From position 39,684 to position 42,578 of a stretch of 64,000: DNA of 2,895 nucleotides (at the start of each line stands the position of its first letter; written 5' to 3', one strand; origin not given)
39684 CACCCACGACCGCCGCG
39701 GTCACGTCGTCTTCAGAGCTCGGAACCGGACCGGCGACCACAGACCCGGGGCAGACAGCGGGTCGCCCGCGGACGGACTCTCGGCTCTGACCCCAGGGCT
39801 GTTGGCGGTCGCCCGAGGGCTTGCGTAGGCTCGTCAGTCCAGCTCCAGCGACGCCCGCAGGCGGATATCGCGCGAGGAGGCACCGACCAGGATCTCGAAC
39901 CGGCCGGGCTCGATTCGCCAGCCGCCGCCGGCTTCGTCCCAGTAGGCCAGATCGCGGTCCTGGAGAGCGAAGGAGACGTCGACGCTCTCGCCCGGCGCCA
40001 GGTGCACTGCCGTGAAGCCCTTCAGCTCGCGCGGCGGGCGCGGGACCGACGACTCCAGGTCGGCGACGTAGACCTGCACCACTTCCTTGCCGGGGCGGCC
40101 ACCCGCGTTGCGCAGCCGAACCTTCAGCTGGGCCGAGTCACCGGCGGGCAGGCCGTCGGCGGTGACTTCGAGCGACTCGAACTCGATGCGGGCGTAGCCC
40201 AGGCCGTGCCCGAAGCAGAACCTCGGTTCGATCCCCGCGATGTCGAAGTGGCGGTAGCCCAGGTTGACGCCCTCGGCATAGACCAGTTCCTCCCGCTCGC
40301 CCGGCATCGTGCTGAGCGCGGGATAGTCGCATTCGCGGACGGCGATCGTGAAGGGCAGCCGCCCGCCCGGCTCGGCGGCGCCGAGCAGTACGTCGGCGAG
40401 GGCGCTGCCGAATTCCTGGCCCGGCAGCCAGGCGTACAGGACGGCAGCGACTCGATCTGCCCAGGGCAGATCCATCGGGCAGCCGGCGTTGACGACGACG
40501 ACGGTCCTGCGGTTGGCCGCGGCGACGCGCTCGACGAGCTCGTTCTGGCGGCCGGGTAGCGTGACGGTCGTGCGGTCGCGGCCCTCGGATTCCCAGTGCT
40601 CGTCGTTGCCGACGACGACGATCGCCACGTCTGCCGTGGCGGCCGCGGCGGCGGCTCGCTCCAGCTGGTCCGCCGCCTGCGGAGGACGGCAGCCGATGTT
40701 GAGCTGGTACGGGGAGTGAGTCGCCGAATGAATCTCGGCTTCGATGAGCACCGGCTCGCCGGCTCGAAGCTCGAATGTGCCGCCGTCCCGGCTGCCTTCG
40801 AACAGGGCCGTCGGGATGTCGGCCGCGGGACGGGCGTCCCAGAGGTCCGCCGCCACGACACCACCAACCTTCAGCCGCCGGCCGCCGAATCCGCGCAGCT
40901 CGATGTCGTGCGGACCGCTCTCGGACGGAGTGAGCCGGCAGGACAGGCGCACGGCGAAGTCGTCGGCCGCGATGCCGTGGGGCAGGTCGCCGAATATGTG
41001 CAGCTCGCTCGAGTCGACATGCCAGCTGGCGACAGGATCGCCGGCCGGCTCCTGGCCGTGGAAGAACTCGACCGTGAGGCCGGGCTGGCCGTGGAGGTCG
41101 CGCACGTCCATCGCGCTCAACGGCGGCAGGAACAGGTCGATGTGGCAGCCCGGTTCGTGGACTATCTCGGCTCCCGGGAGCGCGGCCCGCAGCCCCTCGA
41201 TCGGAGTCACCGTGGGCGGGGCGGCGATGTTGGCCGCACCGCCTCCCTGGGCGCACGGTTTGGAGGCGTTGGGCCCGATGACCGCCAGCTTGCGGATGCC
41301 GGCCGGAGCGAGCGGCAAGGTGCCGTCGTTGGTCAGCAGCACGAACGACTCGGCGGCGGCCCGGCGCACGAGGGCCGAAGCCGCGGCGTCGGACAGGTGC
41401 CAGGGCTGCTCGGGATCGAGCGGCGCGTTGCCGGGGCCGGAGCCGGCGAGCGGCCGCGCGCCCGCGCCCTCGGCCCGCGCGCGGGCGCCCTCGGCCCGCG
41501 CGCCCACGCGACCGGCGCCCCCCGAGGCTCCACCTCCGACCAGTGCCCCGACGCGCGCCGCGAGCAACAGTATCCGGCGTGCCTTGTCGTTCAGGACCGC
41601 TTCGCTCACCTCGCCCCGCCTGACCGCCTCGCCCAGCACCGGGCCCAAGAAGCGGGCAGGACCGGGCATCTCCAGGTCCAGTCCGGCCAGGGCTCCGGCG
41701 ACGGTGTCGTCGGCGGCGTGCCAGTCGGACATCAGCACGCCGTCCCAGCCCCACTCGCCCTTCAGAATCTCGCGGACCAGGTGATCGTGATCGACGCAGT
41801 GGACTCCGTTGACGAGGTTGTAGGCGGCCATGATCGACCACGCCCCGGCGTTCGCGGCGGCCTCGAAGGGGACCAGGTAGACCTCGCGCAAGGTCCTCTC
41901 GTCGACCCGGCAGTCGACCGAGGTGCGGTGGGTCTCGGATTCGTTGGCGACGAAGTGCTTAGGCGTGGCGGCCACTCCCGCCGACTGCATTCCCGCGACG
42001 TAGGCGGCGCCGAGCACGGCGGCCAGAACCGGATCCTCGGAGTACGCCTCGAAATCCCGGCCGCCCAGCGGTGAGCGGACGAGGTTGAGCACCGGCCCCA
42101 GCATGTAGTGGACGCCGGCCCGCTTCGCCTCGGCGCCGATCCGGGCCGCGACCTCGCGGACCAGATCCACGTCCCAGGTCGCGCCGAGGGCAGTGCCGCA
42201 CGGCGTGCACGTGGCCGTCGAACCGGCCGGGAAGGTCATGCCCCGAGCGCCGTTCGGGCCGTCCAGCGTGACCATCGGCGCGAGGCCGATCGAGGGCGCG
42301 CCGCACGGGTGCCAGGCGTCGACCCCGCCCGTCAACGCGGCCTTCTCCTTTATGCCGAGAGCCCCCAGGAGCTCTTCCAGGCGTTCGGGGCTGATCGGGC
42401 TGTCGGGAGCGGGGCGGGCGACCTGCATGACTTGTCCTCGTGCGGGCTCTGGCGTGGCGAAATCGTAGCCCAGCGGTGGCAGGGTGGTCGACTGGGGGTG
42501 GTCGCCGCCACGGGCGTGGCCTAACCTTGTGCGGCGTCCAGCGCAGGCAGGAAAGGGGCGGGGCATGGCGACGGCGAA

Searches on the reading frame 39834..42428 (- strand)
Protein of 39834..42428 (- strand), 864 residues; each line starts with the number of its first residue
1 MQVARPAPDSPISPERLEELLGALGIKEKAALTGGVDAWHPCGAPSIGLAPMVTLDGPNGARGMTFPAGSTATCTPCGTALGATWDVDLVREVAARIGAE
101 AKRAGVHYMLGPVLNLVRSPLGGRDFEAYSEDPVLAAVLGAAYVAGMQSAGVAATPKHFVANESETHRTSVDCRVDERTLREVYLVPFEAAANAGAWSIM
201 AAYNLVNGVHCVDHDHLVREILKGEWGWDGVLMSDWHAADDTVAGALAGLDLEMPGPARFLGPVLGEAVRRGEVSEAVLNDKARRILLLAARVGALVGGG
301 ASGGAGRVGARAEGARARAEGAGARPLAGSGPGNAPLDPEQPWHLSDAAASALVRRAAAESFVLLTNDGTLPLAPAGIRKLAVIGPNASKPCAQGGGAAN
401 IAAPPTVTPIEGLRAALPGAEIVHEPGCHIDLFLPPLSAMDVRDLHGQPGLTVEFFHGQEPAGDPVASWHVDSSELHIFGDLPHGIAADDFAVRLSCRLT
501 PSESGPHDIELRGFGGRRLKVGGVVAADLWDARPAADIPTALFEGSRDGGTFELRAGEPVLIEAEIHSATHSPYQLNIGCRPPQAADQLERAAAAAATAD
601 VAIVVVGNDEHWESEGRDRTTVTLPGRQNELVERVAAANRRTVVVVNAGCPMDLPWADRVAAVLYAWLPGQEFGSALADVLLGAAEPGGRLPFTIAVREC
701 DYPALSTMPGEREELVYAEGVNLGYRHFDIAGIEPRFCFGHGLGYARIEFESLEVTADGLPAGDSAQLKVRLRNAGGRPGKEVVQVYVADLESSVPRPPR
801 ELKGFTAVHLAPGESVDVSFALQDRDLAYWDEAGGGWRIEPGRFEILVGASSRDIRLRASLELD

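Call 50: find_encoding_contigs(protein=window:39834-42428:-, flank=10000, max_places=10)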
Protein window:39834-42428:- (864 aa): no gene with exactly this product is on record in the collection.
